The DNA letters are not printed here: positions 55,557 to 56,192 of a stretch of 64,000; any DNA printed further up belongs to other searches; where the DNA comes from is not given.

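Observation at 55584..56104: Compositionally foreign orphan gene wedged between hisS and relA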

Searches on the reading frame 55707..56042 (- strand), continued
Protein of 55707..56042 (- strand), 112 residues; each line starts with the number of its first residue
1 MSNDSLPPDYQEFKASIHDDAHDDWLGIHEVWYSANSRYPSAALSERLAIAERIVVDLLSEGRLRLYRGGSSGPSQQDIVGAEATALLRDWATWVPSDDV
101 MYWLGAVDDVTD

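Call 72: search_protein_families(library=pfam, proteins=[P0065, P0047, P0069, P0070, P0149, P0107, P0154, P0136, P0143, P0033], max_evalue=0.1)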
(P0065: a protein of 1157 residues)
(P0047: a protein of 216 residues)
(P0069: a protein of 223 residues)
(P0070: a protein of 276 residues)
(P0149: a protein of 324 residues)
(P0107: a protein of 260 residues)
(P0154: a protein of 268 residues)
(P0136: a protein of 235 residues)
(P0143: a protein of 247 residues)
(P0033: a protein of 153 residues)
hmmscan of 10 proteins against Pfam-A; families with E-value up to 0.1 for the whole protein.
P0065 (1157 aa): 10 families
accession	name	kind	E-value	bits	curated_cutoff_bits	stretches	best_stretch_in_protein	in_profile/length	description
PF16403.11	Bact_surface_Ig-like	-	1.7e-185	601.9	27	15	602-669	1-71/71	Bacterial surface protein, Ig-like domain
PF13750.12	Big_3_3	-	6.2e-37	127.1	27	15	43-89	13-64/157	Bacterial Ig-like domain (group 3)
PF18981.6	InlK_D3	-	3.8e-16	59.4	25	0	607-668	14-72/75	Internalin K domain (D3/D4)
PF02986.19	Fn_bind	-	7.2e-11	42.1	21.2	0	56-78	15-34/38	Fibronectin binding repeat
PF02494.22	HYR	-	3.6e-09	37.3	21.7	0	296-368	2-80/81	HYR domain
PF24607.1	CBM_AftD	-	9.1e-09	35.5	27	0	37-84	6-53/149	Arabinofuranosyltransferase D, third carbohydrate binding module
PF17963.7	Big_9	-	4.4e-08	34.3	23.6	0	595-667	15-88/89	Bacterial Ig domain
PF07873.16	YabP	-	1.6e-05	25.1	27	0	1125-1140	1-16/64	YabP family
PF08281.18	Sigma70_r4_2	-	0.00011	22.3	25.7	0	22-41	26-45/54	Sigma-70, region 4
PF06707.17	DUF1194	-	0.056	13.1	27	0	715-756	110-151/206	Protein of unknown function (DUF1194)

P0047 (216 aa): 1 family
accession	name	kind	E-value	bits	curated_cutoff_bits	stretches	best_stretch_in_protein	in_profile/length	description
PF00300.27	His_Phos_1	-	0.022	14.9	21.7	1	97-183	75-154/194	Histidine phosphatase superfamily (branch 1)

P0069 (223 aa): 0 families

P0070 (276 aa): 0 families

P0149 (324 aa): 1 family
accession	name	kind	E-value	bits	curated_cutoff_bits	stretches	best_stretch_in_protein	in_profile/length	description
PF22860.2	DUF7017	-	0.061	13.7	27.5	1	89-136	16-65/141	Domain of unknown function (DUF7017)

P0107 (260 aa): 0 families

P0154 (268 aa): 0 families

P0136 (235 aa): 2 families
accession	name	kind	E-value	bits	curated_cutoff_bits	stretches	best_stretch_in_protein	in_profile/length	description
PF15636.11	Tox-GHH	-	0.0089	16.4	25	0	160-181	34-55/78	GHH signature containing HNH/Endo VII superfamily nuclease toxin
PF08178.16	GnsAB_toxin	-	0.023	15.1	27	0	38-69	4-33/54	GnsA/GnsB toxin of bacterial toxin-antitoxin system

P0143 (247 aa): 0 families

P0033 (153 aa): 0 families

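Call 80: list_cluster_members(proteins=[P0014, P0015, P0016, P0021, P0022, P0023, P0024, P0026, P0028, P0029])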
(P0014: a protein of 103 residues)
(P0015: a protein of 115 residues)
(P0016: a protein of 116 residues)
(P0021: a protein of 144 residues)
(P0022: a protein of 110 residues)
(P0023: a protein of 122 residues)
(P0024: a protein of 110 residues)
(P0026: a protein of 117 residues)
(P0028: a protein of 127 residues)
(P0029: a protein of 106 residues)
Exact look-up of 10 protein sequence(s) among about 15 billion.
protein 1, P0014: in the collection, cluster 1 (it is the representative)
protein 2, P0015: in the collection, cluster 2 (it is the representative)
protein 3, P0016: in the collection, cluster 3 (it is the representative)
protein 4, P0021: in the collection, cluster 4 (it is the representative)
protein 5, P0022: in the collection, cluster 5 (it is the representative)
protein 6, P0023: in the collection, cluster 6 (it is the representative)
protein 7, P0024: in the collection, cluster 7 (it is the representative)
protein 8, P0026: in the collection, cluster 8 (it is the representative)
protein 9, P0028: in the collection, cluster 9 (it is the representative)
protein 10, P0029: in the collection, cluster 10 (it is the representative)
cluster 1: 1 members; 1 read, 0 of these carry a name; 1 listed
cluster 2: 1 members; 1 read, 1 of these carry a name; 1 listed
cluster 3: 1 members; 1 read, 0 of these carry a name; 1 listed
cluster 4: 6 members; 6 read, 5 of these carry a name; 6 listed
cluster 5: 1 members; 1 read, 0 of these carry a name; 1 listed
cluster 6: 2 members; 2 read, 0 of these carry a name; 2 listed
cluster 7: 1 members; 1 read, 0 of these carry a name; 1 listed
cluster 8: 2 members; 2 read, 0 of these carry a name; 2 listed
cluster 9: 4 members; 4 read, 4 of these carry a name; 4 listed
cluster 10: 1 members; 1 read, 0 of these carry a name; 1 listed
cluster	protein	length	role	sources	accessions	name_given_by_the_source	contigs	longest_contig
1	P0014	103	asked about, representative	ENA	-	-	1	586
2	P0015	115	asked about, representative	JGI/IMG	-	hypothetical protein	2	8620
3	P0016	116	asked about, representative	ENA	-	-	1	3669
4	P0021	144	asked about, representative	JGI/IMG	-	hypothetical protein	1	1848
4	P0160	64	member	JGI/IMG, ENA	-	hypothetical protein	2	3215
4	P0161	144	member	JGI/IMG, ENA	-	hypothetical protein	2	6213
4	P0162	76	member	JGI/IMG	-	hypothetical protein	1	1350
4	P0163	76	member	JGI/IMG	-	hypothetical protein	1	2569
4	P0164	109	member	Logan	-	-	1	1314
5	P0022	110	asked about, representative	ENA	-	-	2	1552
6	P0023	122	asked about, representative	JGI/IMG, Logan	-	-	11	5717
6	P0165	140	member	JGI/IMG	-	-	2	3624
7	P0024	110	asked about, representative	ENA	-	-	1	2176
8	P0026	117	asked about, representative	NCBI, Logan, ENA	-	-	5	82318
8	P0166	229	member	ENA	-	-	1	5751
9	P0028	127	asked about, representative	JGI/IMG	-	hypothetical protein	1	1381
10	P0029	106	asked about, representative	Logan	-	-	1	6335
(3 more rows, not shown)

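Call 81: find_encoding_contigs(protein=P0026, flank=7000, max_places=3)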
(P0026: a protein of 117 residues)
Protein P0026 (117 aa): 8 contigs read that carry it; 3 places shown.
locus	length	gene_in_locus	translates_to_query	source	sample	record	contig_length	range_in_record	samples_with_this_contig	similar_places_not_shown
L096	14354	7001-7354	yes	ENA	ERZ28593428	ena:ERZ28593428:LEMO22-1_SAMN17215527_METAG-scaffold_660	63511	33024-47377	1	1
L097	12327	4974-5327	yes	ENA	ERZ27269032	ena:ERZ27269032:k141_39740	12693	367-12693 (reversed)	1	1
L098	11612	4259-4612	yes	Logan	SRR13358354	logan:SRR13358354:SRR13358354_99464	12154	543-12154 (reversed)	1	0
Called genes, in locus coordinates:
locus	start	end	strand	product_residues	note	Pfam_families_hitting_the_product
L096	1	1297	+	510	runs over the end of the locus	PF00501:AMP-binding, PF13193:AMP-binding_C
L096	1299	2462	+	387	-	PF02771:Acyl-CoA_dh_N, PF02770:Acyl-CoA_dh_M, PF00441:Acyl-CoA_dh_1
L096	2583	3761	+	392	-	PF04909:Amidohydro_2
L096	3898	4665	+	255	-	PF00392:GntR, PF07729:FCD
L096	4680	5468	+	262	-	PF00440:TetR_N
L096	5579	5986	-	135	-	PF01850:PIN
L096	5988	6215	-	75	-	PF04014:MazE_antitoxin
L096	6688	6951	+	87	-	-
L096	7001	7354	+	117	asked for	-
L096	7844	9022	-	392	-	PF04909:Amidohydro_2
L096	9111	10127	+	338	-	PF02771:Acyl-CoA_dh_N, PF00441:Acyl-CoA_dh_1, PF08028:Acyl-CoA_dh_2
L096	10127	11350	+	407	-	PF02771:Acyl-CoA_dh_N (weak), PF02770:Acyl-CoA_dh_M, PF00441:Acyl-CoA_dh_1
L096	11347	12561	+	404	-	PF00067:p450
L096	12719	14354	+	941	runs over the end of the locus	PF02653:BPD_transp_2, PF00005:ABC_tran, PF13304:AAA_21 (faint), PF12399:BCA_ABC_TP_C (weak)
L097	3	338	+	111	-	?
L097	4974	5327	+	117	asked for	-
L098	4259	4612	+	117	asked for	-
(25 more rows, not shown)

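Call 82: find_encoding_contigs(protein=P0015, flank=7000, max_places=2)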
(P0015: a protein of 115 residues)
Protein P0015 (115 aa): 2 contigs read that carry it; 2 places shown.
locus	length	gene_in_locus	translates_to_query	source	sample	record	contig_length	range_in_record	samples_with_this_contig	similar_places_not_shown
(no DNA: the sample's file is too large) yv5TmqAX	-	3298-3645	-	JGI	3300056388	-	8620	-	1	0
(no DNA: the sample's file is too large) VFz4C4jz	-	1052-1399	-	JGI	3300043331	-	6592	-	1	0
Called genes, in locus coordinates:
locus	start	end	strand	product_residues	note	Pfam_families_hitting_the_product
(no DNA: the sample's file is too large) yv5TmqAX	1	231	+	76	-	?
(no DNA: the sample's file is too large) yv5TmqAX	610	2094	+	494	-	-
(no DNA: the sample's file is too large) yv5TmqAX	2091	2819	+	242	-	PF01325:Fe_dep_repress, PF02742:Fe_dep_repr_C, PF04023:FeoA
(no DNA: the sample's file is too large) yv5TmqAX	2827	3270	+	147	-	PF11033:ComJ (weak)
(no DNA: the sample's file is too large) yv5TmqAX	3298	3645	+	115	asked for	-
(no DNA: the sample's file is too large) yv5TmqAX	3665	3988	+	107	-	-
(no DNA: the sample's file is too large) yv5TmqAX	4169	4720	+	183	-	PF10946:DUF2625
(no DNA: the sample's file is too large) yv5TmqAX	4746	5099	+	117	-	PF09951:Imm33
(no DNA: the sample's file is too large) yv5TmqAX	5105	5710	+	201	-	PF06185:YecM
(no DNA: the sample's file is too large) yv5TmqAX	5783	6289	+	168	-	PF04542:Sigma70_r2, PF08281:Sigma70_r4_2, PF04545:Sigma70_r4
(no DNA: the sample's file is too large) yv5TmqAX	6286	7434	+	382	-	PF22599:SecDF_P1_head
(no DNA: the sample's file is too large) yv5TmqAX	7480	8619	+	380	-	?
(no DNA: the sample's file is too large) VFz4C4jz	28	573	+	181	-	PF02742:Fe_dep_repr_C, PF04023:FeoA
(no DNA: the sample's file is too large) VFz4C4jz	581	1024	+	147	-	PF11033:ComJ (weak)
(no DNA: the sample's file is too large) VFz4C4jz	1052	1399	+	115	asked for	-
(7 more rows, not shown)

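Call 83: find_encoding_contigs(protein=P0029, flank=7000, max_places=2)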
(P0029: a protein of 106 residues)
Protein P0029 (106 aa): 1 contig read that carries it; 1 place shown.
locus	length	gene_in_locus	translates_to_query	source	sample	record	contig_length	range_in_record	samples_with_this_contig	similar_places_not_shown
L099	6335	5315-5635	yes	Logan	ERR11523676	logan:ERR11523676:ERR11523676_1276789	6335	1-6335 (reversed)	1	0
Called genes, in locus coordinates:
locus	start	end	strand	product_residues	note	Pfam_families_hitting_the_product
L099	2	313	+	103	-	?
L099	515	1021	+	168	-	-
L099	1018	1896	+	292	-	-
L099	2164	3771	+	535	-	PF12891:Glyco_hydro_44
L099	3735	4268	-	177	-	PF01872:RibD_C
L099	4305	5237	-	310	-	-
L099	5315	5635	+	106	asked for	-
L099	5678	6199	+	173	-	PF03551:PadR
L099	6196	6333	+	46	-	?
